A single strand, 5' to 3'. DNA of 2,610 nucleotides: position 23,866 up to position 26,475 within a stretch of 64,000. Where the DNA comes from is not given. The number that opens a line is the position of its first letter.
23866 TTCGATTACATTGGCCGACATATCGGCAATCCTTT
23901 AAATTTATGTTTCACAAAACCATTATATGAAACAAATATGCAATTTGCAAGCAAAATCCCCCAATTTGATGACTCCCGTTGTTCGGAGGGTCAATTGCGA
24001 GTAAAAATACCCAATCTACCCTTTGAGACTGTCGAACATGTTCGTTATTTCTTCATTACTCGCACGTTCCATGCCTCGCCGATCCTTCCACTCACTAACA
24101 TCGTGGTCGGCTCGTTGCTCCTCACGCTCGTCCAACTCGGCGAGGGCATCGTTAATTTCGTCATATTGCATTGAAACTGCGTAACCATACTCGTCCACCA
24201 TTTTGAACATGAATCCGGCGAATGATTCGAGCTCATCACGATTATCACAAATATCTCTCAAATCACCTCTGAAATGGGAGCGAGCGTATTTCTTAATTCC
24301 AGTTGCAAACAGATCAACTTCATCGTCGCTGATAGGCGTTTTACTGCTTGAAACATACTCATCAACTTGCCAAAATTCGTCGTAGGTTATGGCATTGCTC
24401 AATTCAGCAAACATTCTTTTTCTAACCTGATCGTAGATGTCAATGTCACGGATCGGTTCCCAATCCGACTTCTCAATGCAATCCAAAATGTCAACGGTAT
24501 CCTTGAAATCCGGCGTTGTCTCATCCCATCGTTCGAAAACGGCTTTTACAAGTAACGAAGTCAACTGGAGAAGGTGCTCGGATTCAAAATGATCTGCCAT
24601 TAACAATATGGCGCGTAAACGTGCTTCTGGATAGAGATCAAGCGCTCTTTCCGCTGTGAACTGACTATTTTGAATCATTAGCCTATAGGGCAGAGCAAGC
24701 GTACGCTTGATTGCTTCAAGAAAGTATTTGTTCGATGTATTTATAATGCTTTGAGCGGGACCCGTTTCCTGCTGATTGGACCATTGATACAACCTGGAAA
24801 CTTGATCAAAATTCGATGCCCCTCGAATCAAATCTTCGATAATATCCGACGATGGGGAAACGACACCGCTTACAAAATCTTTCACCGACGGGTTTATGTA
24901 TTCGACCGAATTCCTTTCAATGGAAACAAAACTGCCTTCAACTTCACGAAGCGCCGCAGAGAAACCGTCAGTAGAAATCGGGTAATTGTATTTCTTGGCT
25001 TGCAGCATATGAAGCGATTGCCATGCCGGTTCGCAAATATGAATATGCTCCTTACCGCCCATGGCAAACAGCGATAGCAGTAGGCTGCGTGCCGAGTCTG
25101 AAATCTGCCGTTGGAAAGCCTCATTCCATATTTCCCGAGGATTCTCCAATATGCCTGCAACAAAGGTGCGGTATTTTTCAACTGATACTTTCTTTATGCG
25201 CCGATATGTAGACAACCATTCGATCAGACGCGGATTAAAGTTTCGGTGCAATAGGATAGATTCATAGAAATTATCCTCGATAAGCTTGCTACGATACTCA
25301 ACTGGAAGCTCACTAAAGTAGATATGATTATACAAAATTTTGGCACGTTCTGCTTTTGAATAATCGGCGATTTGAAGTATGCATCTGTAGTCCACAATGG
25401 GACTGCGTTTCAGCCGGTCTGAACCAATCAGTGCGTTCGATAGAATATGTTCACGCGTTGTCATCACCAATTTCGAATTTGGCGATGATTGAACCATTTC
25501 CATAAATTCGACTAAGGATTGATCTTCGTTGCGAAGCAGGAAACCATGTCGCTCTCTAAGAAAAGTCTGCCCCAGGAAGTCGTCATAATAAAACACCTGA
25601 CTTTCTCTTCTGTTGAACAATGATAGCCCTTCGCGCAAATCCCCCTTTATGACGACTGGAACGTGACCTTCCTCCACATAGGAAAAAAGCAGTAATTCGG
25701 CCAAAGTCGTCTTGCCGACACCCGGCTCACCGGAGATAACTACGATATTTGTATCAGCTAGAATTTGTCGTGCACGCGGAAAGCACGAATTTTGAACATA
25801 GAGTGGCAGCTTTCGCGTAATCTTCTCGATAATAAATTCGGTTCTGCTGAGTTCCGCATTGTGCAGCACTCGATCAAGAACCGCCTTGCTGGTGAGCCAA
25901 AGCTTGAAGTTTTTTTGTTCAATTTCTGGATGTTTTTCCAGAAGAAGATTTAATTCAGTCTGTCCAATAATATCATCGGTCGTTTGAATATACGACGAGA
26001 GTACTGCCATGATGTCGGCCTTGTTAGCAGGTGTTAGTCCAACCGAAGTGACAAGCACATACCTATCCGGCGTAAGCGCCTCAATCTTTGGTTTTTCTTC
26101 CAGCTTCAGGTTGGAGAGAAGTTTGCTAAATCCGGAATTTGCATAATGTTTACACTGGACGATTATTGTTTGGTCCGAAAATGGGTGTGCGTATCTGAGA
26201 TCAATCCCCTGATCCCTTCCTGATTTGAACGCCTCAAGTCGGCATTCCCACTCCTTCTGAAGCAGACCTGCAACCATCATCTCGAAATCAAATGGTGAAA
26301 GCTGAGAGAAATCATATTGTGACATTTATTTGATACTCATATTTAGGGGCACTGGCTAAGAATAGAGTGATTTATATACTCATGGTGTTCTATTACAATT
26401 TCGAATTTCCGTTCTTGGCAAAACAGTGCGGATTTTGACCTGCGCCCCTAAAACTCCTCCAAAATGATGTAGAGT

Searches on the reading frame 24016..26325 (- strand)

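Call 34: search_protein_families(library=pfam, proteins=[window:24016-26325:-], max_evalue=0.001)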
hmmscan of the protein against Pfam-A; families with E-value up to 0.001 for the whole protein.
window:24016-26325:- (769 aa): 4 families
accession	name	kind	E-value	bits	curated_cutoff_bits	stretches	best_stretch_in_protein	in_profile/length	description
PF20720.3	nSTAND3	-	1.6e-45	155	27.2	1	176-337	1-155/155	Novel STAND NTPase 3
PF04471.18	Mrr_cat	-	1.2e-07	32.3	21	1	7-64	2-60/115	Restriction endonuclease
PF13191.12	AAA_16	-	7.2e-05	23.8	32.6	1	192-245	24-64/167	AAA ATPase domain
PF13401.12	AAA_22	-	0.00039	21.2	27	0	192-240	5-33/130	AAA domain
